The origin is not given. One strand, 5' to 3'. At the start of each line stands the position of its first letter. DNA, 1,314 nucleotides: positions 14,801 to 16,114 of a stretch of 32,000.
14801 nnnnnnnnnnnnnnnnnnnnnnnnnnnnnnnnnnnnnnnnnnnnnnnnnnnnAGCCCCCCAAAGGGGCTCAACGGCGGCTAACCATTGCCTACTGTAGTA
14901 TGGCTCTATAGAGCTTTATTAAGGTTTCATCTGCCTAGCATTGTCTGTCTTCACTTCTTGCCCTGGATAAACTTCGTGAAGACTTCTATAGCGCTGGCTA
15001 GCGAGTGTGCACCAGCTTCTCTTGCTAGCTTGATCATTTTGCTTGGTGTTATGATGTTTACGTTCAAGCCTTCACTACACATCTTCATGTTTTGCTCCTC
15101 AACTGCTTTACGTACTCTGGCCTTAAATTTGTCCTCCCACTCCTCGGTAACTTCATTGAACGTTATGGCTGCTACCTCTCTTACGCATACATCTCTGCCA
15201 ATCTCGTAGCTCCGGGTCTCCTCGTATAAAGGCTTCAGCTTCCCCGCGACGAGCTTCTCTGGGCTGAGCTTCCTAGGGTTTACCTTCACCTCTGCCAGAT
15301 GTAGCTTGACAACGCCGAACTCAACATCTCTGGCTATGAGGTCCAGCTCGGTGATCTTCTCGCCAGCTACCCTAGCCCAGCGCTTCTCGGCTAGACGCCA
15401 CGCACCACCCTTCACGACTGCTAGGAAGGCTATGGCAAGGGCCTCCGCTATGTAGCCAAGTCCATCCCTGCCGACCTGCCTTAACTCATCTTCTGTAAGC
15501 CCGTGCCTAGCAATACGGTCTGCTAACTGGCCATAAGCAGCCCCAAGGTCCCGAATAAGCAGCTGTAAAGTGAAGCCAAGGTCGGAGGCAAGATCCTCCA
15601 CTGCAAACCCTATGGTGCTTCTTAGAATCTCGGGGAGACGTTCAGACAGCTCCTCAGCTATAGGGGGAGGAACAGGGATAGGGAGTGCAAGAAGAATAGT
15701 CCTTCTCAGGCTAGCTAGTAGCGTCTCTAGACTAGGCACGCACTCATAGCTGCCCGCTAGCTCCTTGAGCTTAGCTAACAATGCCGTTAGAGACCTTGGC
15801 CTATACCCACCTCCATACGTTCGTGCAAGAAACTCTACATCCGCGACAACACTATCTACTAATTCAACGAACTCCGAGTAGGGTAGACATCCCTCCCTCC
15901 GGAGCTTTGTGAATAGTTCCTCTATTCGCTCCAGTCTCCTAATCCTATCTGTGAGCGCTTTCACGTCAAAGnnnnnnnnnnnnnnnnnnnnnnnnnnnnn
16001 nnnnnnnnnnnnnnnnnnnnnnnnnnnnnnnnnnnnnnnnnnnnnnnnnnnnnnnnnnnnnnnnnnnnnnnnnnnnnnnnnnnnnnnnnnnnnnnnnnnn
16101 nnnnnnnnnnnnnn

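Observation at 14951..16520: Orphan two-gene cassette with a PD-(D/E)xK nuclease core next to a RelE toxin-antitoxin pair: candidate novel defence or element-maintenance module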

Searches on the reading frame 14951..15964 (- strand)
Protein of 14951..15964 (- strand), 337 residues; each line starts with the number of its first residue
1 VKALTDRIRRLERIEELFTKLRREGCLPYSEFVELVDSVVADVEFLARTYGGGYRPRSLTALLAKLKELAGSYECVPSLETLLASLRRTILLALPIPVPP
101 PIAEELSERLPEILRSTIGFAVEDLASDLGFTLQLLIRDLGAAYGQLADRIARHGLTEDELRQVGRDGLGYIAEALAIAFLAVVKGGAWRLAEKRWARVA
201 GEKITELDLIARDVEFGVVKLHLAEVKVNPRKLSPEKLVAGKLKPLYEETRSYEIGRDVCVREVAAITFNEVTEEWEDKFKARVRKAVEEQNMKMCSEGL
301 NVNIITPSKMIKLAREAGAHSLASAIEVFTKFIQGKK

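Call 4: search_protein_families(library=pfam, proteins=[window:14951-15964:-], max_evalue=1)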
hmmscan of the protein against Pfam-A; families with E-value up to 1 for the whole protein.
window:14951-15964:- (337 aa): 1 family
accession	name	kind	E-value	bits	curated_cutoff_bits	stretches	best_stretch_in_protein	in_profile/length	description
PF03371.20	PRP38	-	0.14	12.5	22.4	1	25-74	29-78/173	PRP38 family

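Call 5: search_protein_families(library=padloc, proteins=[window:14951-15964:-], max_evalue=1)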
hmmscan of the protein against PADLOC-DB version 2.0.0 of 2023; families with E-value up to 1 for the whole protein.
window:14951-15964:- (337 aa): 1 family
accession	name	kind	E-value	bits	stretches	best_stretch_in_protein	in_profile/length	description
PDLC04529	PDC-M23A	-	0.00064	16.8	1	172-309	82-218/265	-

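Call 6: search_protein_families(library=phrogs, proteins=[window:14951-15964:-], max_evalue=1)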
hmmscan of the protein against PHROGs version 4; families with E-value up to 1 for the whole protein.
window:14951-15964:- (337 aa): 2 families
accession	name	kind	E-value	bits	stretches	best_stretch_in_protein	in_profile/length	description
phrog_27565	-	unknown function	0.16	13.4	1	154-202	22-66/116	-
phrog_32338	-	unknown function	0.3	12.2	0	11-35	23-47/67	-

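Call 7: search_protein_families(library=ncbifam, proteins=[window:14951-15964:-], max_evalue=1)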
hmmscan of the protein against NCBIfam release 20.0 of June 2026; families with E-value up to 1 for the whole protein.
window:14951-15964:- (337 aa): 1 family
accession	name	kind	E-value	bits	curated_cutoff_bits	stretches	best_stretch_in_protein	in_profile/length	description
NF002711.0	PRK02539.1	equivalog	0.053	13.5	112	1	270-321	30-77/85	DUF896 family protein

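Call 8: search_solved_structures(query=window:14951-15964:-, max_evalue=10, show_alignments=2)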
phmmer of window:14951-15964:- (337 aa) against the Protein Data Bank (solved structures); distinct sequences matched with E-value up to 10: 1.
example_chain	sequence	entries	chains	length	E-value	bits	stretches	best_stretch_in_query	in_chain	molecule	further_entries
4ihu_A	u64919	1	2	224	1.6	11.3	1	6-85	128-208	Isomerase DsbG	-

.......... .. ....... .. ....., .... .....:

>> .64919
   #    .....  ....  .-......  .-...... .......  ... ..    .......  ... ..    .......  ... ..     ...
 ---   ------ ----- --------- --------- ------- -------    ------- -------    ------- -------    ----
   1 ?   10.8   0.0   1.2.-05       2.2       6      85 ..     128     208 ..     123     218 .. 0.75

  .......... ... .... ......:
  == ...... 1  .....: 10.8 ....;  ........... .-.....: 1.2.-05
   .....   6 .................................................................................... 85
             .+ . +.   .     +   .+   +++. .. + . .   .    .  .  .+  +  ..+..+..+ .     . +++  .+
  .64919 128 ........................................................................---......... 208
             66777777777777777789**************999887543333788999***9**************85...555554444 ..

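Call 10: find_homologous_proteins(query=window:14951-15964:-)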
Query window:14951-15964:- (337 aa): 6 proteins with E <= 0.001 among 8000 candidates.
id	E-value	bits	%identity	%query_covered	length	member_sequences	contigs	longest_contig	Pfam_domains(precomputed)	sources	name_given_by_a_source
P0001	9.5e-213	723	100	100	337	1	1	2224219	-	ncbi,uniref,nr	ncbi:hypothetical protein [Pyrodictium abyssi]|uniref:Uncharacterized protein n=1 Tax=Pyrodictium ab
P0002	3.3e-178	610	83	100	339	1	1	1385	-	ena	-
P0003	4.9e-173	593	81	100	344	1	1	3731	-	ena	-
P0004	2.4e-156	538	76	99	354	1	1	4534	-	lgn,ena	-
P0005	7.9e-153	526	80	91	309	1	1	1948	-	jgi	jgi:hypothetical protein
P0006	2.7e-84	301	74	56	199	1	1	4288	-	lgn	-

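Call 17: find_encoding_contigs(protein=P0004, flank=10000)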
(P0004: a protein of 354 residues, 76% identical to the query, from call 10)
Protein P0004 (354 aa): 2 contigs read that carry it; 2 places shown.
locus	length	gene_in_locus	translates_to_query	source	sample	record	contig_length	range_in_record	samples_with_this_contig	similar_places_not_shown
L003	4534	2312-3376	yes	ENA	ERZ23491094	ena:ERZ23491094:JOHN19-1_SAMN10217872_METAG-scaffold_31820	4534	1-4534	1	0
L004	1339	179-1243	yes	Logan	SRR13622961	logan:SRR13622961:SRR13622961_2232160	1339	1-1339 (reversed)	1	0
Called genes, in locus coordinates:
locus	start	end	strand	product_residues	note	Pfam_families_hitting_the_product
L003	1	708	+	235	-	?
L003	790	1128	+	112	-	-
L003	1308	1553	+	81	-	-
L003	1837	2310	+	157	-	-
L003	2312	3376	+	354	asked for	-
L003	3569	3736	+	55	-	-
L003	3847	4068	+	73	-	PF05016:ParE_toxin, PF15781:ParE-like_toxin (weak)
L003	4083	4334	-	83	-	-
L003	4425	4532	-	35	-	?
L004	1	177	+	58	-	?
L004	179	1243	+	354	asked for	-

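Call 18: find_encoding_contigs(protein=P0003, flank=10000)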
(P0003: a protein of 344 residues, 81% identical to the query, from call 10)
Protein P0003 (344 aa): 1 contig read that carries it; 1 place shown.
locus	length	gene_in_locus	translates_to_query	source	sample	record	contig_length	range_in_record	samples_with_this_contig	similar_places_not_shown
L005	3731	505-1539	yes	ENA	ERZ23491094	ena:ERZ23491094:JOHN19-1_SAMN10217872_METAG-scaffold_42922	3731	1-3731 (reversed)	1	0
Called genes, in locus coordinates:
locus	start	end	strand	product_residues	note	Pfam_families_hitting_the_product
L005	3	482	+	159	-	?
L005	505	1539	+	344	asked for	-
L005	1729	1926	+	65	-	-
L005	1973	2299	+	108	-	PF15781:ParE-like_toxin (weak)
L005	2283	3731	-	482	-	?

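Call 19: find_encoding_contigs(protein=P0006, flank=10000)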
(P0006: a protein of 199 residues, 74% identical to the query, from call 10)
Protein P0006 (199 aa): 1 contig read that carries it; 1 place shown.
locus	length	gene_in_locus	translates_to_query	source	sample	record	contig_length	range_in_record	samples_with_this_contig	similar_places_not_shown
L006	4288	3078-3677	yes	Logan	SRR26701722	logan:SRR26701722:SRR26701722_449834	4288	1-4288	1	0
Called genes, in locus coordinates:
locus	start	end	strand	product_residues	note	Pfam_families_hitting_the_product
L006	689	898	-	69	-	-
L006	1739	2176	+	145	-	-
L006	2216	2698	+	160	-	-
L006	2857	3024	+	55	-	-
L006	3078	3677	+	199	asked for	-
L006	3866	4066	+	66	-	-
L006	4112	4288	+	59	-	?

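Call 30: search_solved_structures(query=A1, max_evalue=10, show_alignments=3)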
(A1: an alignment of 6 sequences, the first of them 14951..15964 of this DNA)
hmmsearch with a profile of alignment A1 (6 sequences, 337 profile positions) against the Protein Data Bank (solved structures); distinct sequences matched with E-value up to 10: 3.
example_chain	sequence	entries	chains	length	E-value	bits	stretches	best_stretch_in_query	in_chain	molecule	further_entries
4ihu_A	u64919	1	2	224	0.73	12.2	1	24-79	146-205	Isomerase DsbG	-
4k6x_A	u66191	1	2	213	1.2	11.5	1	24-76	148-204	Disulfide oxidoreductase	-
4jr4_A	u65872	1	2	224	1.3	11.3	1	24-76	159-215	Possible conserved membrane or secreted protein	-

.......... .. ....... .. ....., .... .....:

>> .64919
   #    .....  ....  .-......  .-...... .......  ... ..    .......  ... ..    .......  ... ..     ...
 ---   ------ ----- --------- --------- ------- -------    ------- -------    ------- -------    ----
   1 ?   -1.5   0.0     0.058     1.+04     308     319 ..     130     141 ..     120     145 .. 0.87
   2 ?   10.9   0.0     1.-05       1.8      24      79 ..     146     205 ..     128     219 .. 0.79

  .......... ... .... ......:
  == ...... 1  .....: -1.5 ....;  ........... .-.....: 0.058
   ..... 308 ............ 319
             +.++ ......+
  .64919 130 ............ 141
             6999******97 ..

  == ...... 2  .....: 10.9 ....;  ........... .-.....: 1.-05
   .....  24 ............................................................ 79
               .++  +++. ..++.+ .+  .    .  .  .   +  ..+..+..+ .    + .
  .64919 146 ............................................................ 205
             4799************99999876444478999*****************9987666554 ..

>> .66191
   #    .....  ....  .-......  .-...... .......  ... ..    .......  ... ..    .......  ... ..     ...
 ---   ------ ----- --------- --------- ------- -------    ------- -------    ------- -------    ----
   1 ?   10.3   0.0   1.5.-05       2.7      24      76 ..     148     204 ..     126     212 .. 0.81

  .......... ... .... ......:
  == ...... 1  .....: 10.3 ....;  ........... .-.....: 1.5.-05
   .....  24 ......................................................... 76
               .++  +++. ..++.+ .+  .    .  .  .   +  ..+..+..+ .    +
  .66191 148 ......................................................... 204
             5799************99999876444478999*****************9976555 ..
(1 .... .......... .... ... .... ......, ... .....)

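Call 31: search_protein_families(library=pfam, proteins=[L003:721-1128:+, L003:1308-1553:+, L003:139-708:+], max_evalue=1)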
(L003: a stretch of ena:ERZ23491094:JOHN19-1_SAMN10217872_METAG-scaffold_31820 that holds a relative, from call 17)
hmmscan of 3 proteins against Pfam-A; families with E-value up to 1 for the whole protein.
L003:721-1128:+ (135 aa): 0 families

L003:1308-1553:+ (81 aa): 0 families

L003:139-708:+ (189 aa): 2 families
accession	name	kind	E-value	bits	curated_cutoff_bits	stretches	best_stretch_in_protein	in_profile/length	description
PF13762.11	MNE1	-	0.21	12.1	22.7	1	5-47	27-68/143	Mitochondrial splicing apparatus component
PF21236.3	PRS7_OB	-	0.22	11.5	26.7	1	78-101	21-43/69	26S proteasome regulatory subunit 7, OB domain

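Call 34: predict_structure(alignment_id=A1)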
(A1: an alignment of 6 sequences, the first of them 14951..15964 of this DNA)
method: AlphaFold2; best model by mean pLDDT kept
length: 337 residues; sequences in the alignment: 6
mean_pLDDT: 48.4   pTM: 0.34
mean pLDDT of the five models: 48.4, 44.4, 44.2, 41.7, 38.9
residues with pLDDT >= 90: 0; 70-90: 47; 50-70: 87; < 50: 203
segments of 3 or more residues with pLDDT < 50: 1-5, 49-59, 79-231, 253-256, 313-337
pLDDT, mean of each block of 10 residues (from residue 1): 51 58 70 71 55 44 61 65 46 41 38 28 31 35 37 43 32 33 30 29 32 34 34 62 61 53 58 75 84 77 61 42 38 33
secondary structure, 60 per line:
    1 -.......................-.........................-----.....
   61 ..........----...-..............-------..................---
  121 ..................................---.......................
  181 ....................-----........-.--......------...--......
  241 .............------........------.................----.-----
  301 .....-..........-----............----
elements in order: H2-24 E26-28 H29-50 H56-70 E75-77 H79-92 H100-117 H121-154 H158-200 H206-213 E218-223 H235-253 E260-267 H274-290 E301-305 H307-316 H322-333

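Call 35: search_protein_representatives(alignment_id=A1)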
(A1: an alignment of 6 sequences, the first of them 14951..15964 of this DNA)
Query: 6 sequences, 337 profile positions. Proteins with E-value up to 0.001 (for the whole library): 7; up to 1e-10: 3; up to 1e-30: 1. The best 7 are listed.
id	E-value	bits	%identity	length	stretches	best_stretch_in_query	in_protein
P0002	5.6e-209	709.6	-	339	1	2-337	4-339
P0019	1.4e-23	100.0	-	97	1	258-322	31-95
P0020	1.5e-18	83.5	-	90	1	259-337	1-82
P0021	1.3e-05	41.0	-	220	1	121-298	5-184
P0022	1.6e-05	40.7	-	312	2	128-279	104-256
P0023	2.4e-04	36.9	-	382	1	4-270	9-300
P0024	7.5e-04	35.2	-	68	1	108-141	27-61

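Call 38: search_protein_families(library=pfam, alignment_id=A3, max_evalue=1)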
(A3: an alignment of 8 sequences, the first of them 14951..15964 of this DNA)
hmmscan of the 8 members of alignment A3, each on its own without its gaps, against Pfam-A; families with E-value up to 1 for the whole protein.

A. member 1, window:14951-15964:- (337 aa): 1 family
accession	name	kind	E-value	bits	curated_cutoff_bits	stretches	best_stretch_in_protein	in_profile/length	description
PF03371.20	PRP38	-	0.14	12.5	22.4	1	25-74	29-78/173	PRP38 family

B. families by the number of members that match (of 8 scanned): 5 families
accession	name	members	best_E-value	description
PF20373.3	DUF6668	1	0.035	Family of unknown function (DUF6668)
PF24339.2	OB_DEPS-1_3rd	1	0.1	P-granule-associated protein DEPS-1, third OB-fold domain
PF02177.21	APP_N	1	0.12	Amyloid A4 N-terminal heparin-binding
PF03371.20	PRP38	1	0.14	PRP38 family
PF14525.12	AraC_binding_2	1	0.28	AraC-binding-like domain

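Call 39: search_protein_families(library=padloc, alignment_id=A3, max_evalue=1)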
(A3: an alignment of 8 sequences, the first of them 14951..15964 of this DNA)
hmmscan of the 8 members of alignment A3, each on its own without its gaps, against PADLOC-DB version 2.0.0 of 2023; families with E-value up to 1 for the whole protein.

A. member 1, window:14951-15964:- (337 aa): 1 family
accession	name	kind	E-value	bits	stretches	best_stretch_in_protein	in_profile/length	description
PDLC04529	PDC-M23A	-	0.00064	16.8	1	172-309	82-218/265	-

B. families by the number of members that match (of 8 scanned): 1 family
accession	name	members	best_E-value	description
PDLC04529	PDC-M23A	4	0.00064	-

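Call 40: find_homologous_proteins(query=A3, max_evalue=0.01)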
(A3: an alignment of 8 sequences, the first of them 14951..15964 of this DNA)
Query A3 (8 sequences) (337 aa, profile of the alignment): 12 proteins with E <= 0.01 among 8000 candidates.
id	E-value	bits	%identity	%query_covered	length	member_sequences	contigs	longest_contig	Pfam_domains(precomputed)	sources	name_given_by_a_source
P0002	1.9e-155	535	83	100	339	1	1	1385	-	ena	-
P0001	2.2e-152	525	100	100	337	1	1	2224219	-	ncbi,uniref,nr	ncbi:hypothetical protein [Pyrodictium abyssi]|uniref:Uncharacterized protein n=1 Tax=Pyrodictium ab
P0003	5.7e-152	524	81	100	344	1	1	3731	-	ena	-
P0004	5.8e-145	501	76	99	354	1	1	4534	-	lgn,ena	-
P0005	1.0e-133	464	80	91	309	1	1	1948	-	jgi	jgi:hypothetical protein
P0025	7.1e-89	317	27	66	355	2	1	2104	-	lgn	-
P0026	4.1e-83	298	23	66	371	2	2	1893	-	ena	-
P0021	1.1e-76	277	27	59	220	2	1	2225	-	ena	-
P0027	1.2e-76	276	25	66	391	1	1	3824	-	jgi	-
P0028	1.5e-75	273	27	80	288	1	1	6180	-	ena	-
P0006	1.4e-74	270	74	56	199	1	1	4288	-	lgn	-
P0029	4.0e-74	268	25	65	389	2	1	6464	-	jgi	-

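Call 42: find_encoding_contigs(protein=P0029, flank=10000)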
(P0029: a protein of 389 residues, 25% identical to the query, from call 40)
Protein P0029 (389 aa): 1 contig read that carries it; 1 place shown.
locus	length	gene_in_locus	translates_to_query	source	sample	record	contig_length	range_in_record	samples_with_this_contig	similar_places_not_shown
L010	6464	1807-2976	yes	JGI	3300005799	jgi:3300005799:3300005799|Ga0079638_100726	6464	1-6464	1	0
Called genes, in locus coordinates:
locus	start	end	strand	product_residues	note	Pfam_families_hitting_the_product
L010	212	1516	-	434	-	-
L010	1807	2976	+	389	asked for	-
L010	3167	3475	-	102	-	PF13650:Asp_protease_2, PF13975:gag-asp_proteas (weak)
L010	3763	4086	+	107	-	PF00908:dTDP_sugar_isom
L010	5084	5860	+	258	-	-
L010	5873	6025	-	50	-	-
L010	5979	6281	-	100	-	PF01850:PIN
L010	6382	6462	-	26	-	?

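Call 43: find_encoding_contigs(protein=P0028, flank=10000)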
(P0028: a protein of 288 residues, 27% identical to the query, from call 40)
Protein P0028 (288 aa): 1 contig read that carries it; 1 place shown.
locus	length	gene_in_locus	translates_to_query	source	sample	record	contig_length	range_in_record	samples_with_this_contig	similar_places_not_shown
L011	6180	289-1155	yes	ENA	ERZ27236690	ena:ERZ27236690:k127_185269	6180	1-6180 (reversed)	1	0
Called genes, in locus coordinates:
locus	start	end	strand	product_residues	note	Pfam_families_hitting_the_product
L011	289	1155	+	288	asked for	-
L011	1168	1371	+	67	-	-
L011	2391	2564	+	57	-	-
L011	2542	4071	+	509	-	PF03806:ABG_transport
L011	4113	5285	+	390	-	PF01546:Peptidase_M20, PF07687:M20_dimer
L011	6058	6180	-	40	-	?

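Call 46: search_protein_families(library=pfam, proteins=[L010:212-1516:-, L005:2283-3731:-, L010:5084-5860:+, L006:1739-2176:+, L006:2216-2698:+], max_evalue=0.1)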
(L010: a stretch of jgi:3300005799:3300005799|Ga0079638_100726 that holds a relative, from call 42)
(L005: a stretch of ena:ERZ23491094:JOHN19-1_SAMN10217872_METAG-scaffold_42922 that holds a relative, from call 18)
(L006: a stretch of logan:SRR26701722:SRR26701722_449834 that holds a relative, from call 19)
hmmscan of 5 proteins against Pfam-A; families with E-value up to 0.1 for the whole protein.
L010:212-1516:- (434 aa): 0 families

L005:2283-3731:- (482 aa): 3 families
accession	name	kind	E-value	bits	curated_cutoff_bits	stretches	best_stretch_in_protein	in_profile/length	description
PF16795.10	Phage_integr_3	-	2e-19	70.5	27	1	296-469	4-160/161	Archaeal phage integrase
PF15943.11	YdaS_toxin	-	0.032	14.5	30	0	79-121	3-46/65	Bacterial toxin YdaS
PF13102.12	Phage_int_SAM_5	-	0.033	15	22.3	1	178-232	27-79/98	Phage integrase SAM-like domain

L010:5084-5860:+ (258 aa): 1 family
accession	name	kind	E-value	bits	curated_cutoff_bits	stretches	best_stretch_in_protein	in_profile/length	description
PF18765.7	Polbeta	-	0.016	15.8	26.9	1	32-94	4-70/93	Polymerase beta, Nucleotidyltransferase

L006:1739-2176:+ (145 aa): 1 family
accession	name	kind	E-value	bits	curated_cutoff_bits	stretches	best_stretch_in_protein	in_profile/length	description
PF13986.11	DUF4224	-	0.092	13.1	22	0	65-101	2-38/45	Domain of unknown function (DUF4224)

L006:2216-2698:+ (160 aa): 0 families

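Call 57: find_related_loci(query=A1, collection=viral_contigs, flank=10000)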
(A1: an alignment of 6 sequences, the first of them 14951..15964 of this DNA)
Query A1 (337 aa) in viral_contigs; peptide patterns used: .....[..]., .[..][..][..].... (x = any residue, [..] = any of these).
114 stretches matched a pattern, but none encodes a relative of the query by tblastn (E <= 1e-3).

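Call 65: find_encoding_contigs(protein=P0027, flank=10000)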
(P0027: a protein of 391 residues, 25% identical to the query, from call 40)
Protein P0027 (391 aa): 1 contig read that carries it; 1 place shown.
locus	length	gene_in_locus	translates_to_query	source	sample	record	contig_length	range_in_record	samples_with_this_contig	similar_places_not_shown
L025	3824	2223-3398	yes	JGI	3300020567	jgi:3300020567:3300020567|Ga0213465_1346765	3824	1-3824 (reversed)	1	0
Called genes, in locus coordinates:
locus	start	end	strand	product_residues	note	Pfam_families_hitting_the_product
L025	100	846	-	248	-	-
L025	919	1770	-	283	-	-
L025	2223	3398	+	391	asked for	-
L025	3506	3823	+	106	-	?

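Call 66: find_encoding_contigs(protein=P0022, flank=10000)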
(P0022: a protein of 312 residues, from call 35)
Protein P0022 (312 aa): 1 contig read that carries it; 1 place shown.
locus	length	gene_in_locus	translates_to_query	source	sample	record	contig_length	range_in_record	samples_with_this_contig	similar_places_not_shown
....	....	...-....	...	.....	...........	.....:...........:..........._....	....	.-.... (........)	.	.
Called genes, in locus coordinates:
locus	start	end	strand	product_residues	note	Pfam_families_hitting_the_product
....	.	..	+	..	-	?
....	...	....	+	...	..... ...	-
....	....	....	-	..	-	-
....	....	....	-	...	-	-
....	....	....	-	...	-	-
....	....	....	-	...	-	-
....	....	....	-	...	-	?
